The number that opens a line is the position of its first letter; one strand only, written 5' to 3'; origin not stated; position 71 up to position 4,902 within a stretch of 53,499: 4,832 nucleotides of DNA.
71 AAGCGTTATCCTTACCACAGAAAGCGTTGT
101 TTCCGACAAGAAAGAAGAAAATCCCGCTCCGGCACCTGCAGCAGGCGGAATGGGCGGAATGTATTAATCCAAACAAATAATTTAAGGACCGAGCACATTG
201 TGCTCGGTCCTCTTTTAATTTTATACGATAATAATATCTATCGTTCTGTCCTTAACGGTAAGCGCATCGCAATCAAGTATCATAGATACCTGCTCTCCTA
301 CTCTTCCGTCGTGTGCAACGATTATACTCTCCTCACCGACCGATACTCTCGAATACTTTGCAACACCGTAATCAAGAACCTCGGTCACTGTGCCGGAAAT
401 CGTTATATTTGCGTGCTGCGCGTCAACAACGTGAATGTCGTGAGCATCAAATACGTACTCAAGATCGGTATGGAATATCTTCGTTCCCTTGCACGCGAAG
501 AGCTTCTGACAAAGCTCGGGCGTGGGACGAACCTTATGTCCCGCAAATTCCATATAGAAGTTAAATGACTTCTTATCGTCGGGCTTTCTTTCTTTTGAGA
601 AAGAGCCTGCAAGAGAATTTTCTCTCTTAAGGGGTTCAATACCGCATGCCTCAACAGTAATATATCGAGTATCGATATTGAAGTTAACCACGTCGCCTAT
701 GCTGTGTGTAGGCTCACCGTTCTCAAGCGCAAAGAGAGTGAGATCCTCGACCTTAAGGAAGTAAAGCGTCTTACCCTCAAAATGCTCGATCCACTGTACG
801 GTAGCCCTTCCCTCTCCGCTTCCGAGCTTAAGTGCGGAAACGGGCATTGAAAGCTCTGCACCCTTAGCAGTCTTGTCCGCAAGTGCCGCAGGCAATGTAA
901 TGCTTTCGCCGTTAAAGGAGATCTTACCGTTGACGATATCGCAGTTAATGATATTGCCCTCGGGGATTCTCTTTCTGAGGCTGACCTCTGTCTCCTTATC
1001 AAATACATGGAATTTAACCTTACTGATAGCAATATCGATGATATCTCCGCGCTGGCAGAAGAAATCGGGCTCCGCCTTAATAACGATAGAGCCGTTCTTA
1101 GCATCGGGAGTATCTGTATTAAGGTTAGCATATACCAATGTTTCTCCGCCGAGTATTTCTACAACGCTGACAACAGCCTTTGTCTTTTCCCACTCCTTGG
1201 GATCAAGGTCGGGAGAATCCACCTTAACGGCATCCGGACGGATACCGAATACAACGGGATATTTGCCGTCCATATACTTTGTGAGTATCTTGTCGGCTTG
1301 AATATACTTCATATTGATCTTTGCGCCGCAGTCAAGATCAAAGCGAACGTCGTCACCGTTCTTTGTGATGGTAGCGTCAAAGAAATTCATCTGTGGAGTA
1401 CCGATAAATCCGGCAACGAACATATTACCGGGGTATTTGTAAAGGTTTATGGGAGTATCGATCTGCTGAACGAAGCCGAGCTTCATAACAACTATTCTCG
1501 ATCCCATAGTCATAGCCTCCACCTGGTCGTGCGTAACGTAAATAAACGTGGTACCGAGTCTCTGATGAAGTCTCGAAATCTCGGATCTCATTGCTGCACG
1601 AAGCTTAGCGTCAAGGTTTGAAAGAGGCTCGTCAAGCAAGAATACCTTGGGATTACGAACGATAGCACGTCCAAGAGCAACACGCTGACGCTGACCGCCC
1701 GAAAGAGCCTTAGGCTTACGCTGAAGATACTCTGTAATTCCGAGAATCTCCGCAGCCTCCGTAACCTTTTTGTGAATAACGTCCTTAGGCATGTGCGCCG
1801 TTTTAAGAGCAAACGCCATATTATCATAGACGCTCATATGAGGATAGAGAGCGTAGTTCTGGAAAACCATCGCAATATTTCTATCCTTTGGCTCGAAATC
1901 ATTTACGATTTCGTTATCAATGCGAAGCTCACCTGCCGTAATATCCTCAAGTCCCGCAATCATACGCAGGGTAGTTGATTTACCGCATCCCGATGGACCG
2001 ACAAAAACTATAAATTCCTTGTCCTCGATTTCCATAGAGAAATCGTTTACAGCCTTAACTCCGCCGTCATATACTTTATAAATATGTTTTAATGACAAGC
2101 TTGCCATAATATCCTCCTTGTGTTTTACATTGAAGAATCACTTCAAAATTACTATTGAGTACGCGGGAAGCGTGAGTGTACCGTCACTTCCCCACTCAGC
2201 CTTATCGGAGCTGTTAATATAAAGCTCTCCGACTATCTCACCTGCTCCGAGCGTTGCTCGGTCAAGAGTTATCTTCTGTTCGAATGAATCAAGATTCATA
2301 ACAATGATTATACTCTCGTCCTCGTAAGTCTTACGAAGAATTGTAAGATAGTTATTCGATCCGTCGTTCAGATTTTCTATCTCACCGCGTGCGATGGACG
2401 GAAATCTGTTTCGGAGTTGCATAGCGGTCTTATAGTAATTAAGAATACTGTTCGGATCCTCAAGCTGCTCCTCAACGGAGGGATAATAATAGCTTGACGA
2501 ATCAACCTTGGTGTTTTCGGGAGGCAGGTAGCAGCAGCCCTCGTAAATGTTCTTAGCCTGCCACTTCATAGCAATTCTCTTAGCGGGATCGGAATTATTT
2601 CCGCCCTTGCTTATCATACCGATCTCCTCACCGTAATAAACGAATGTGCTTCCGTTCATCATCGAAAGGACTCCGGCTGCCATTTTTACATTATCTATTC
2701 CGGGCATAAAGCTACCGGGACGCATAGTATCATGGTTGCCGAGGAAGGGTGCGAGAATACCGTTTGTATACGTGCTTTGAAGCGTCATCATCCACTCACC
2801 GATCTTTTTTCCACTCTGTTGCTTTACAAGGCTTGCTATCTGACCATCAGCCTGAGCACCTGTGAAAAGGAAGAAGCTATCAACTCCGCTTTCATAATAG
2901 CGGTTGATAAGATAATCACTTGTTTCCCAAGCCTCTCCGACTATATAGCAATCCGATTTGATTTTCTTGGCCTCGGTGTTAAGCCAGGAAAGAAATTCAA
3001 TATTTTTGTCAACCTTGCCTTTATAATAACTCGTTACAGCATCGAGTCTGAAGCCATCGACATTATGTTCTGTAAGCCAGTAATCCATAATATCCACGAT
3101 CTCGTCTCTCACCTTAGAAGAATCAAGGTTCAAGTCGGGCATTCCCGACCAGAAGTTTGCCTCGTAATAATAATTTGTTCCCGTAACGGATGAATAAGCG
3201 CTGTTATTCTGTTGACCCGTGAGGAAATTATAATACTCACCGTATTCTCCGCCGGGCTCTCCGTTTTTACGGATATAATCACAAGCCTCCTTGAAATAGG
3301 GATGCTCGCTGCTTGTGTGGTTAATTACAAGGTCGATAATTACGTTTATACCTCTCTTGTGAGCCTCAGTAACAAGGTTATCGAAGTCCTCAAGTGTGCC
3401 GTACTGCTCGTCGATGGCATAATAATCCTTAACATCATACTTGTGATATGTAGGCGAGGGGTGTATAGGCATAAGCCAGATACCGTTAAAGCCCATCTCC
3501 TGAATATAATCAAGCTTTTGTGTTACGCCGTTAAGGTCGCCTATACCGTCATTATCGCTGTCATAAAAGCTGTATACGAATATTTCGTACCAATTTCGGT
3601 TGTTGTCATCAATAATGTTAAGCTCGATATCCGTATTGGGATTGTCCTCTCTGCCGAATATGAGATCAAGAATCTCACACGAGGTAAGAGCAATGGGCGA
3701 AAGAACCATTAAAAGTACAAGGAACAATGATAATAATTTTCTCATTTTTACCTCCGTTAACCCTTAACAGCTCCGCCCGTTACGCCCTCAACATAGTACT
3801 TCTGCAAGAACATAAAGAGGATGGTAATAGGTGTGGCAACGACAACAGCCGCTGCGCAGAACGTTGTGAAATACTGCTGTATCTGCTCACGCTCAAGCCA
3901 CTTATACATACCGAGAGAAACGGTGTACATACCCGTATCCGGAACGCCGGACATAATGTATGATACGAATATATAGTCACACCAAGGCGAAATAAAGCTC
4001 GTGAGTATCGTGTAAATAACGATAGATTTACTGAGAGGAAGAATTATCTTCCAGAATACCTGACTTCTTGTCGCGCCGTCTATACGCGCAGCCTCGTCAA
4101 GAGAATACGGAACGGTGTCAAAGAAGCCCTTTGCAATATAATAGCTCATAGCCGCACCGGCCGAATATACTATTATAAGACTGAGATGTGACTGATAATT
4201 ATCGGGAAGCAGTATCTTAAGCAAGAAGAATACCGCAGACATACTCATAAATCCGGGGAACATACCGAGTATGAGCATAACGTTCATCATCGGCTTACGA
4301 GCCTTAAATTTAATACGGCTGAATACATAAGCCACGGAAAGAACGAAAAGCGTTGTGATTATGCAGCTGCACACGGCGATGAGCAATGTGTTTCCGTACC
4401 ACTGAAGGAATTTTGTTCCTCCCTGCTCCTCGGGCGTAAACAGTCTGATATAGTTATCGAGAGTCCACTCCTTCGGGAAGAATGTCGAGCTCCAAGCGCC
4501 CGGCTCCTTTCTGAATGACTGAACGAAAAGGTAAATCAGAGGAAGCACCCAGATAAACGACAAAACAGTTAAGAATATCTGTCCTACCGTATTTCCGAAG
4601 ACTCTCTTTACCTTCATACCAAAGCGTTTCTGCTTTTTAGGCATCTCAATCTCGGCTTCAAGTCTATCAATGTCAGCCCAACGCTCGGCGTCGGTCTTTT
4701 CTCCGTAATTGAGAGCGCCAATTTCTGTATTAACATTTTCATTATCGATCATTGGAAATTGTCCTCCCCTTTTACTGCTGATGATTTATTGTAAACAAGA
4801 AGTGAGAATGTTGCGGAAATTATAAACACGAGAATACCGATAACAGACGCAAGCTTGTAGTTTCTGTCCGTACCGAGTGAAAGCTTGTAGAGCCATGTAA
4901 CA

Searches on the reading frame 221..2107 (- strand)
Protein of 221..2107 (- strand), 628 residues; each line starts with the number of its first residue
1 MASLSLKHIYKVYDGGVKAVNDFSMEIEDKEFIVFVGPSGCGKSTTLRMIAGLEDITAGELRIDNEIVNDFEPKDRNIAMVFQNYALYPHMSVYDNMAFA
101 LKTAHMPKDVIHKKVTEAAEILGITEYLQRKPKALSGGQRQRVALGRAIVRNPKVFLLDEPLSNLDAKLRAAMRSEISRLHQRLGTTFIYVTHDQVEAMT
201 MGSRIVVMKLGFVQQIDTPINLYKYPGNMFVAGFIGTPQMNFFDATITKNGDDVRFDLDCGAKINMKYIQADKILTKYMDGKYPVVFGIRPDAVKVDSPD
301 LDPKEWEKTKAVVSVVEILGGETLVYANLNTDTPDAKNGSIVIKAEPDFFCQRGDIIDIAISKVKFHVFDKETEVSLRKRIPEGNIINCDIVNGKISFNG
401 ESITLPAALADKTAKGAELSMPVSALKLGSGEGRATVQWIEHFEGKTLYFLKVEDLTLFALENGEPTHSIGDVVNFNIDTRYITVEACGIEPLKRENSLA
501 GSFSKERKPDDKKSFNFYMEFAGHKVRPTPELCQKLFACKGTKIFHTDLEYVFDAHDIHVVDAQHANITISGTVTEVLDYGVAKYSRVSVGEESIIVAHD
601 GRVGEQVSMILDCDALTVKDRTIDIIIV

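Call 37: search_protein_families(library=pfam, proteins=[window:221-2107:-], max_evalue=0.00001)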
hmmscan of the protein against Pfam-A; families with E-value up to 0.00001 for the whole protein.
window:221-2107:- (628 aa): 4 families
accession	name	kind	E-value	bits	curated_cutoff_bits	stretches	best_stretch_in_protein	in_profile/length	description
PF00005.33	ABC_tran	-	1.2e-32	113.9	25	1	21-162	2-136/137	ABC transporter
PF17912.7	OB_MalK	-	2.2e-08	35.3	27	1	236-293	1-52/53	MalK OB fold domain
PF08402.16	TOBE_2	-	2.1e-06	28.2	21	0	288-330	2-39/76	TOBE domain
PF13304.12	AAA_21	-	8.2e-06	26.5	27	0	142-195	245-300/304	AAA domain, putative AbiEii toxin, Type IV TA system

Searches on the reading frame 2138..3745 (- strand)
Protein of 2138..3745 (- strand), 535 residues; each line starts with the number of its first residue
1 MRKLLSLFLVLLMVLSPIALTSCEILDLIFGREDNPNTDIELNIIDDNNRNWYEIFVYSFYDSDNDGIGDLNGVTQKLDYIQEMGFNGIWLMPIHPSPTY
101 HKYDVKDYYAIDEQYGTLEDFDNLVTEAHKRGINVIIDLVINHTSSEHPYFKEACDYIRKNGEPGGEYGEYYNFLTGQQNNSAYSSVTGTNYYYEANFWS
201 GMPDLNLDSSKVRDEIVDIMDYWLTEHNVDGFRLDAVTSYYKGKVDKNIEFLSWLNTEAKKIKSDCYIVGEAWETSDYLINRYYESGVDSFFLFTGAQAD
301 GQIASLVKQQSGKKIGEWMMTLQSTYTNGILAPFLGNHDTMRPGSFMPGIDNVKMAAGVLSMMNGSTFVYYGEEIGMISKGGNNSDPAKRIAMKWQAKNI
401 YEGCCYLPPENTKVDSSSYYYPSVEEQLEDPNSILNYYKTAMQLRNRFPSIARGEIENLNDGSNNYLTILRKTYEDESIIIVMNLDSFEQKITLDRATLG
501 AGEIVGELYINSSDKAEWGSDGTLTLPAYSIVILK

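Call 37: search_protein_families(library=pfam, proteins=[window:2138-3745:-], max_evalue=0.00001)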
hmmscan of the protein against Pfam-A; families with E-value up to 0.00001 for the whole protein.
window:2138-3745:- (535 aa): 2 families
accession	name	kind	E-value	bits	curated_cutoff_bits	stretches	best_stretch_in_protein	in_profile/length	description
PF00128.31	Alpha-amylase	-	1.2e-82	278.9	22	1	55-453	2-445/446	Alpha amylase, catalytic domain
PF23915.1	SusG_C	-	7e-06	26.7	27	0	473-533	7-62/62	Alpha-amylase SusG C-terminal domain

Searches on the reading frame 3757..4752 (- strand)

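Call 7: search_protein_families(library=pfam, proteins=[window:3757-4752:-], max_evalue=0.01)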
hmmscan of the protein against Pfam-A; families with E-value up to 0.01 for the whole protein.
window:3757-4752:- (331 aa): 1 family
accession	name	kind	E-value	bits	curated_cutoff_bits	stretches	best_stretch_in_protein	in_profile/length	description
PF00528.27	BPD_transp_1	-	6.8e-18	65.5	26.4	1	145-322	10-180/184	Binding-protein-dependent transport system inner membrane component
